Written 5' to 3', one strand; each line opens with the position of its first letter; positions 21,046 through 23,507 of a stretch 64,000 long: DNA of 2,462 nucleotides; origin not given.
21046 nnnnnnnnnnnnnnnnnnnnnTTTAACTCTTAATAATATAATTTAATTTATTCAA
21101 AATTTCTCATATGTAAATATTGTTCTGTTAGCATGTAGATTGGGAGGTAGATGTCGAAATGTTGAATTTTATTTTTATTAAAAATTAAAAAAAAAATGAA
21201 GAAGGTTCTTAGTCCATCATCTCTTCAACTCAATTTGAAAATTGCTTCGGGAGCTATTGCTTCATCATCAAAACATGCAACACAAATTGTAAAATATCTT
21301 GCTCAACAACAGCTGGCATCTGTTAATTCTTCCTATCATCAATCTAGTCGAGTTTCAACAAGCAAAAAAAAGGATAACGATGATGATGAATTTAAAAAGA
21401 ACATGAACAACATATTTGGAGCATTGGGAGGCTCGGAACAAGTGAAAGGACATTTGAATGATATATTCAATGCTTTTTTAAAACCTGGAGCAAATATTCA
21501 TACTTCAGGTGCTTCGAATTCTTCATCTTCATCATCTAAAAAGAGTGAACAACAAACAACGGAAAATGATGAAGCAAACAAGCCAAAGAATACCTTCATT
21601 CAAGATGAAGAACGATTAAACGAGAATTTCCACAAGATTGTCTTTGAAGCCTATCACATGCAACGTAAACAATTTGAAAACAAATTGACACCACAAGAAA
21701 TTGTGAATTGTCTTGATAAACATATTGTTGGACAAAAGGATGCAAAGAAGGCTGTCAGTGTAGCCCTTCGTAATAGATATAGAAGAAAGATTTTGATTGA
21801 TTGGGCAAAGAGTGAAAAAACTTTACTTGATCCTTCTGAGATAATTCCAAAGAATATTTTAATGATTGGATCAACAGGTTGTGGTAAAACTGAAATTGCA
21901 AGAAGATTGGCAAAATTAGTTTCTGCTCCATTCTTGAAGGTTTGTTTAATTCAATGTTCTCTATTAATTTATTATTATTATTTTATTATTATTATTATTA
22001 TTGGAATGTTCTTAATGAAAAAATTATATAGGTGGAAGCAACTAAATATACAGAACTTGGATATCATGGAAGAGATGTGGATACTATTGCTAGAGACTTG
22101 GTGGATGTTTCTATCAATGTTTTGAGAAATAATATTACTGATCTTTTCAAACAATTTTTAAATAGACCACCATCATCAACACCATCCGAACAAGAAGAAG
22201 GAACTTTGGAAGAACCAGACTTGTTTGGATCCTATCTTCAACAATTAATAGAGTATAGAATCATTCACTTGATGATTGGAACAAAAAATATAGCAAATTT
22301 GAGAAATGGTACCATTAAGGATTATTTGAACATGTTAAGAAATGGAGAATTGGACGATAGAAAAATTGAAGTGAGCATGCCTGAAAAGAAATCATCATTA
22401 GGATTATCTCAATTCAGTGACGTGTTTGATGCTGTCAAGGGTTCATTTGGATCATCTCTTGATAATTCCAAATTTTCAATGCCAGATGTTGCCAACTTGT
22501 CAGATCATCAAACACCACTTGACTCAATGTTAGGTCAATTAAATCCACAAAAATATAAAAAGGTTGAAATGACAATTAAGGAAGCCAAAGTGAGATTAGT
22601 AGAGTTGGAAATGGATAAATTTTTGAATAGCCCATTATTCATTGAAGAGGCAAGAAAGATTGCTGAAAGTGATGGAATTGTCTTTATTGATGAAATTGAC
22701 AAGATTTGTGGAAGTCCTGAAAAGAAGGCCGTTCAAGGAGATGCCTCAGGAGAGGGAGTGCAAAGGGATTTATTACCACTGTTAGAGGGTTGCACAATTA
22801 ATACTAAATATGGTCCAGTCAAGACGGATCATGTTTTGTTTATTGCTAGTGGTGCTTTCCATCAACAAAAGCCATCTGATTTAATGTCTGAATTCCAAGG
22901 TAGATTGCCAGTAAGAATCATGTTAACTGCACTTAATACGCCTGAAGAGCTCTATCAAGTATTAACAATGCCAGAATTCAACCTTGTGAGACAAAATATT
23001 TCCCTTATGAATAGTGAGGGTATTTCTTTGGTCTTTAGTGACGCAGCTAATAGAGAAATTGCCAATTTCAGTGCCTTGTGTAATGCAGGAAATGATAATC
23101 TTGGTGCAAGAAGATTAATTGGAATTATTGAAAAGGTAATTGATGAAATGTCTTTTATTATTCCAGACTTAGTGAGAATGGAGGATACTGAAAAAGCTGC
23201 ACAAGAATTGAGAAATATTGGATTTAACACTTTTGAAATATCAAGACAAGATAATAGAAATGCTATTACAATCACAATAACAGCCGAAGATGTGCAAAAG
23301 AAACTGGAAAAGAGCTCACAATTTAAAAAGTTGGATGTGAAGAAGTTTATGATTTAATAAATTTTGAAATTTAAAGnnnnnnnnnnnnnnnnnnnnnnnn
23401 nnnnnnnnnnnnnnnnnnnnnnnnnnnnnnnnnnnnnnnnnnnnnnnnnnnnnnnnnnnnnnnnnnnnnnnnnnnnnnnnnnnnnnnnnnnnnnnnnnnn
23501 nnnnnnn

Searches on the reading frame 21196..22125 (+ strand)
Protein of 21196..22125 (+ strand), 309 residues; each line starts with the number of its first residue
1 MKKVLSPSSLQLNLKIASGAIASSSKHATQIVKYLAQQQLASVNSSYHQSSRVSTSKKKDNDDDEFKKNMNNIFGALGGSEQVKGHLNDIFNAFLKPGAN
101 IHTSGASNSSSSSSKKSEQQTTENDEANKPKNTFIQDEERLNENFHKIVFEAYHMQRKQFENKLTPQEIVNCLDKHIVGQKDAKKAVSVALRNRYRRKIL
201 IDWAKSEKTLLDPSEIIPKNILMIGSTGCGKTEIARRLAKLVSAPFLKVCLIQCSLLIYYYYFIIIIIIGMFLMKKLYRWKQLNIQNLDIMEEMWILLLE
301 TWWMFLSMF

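Call 50: search_protein_families(library=pfam, proteins=[window:21196-22125:+], max_evalue=0.001)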
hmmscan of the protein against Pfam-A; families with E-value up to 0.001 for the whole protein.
window:21196-22125:+ (309 aa): 2 families
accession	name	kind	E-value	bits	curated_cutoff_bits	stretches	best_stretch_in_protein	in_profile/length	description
PF01078.27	Mg_chelatase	-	0.0002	21.3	20.3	0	219-243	23-47/207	Magnesium chelatase, subunit ChlI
PF07728.20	AAA_5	-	0.00027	21.4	22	1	220-247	1-29/139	AAA domain (dynein-related subfamily)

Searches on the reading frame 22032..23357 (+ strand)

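Call 50: search_protein_families(library=pfam, proteins=[window:22032-23357:+], max_evalue=0.001)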
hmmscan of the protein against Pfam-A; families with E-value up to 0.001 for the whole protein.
window:22032-23357:+ (441 aa): 2 families
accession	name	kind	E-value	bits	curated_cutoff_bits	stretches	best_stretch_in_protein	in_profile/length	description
PF07724.20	AAA_2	-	9.9e-22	78.2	27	1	175-294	29-165/166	AAA domain (Cdc48 subfamily)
PF00004.35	AAA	-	1.1e-07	32.8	21.2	1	180-292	17-127/131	ATPase family associated with various cellular activities (AAA)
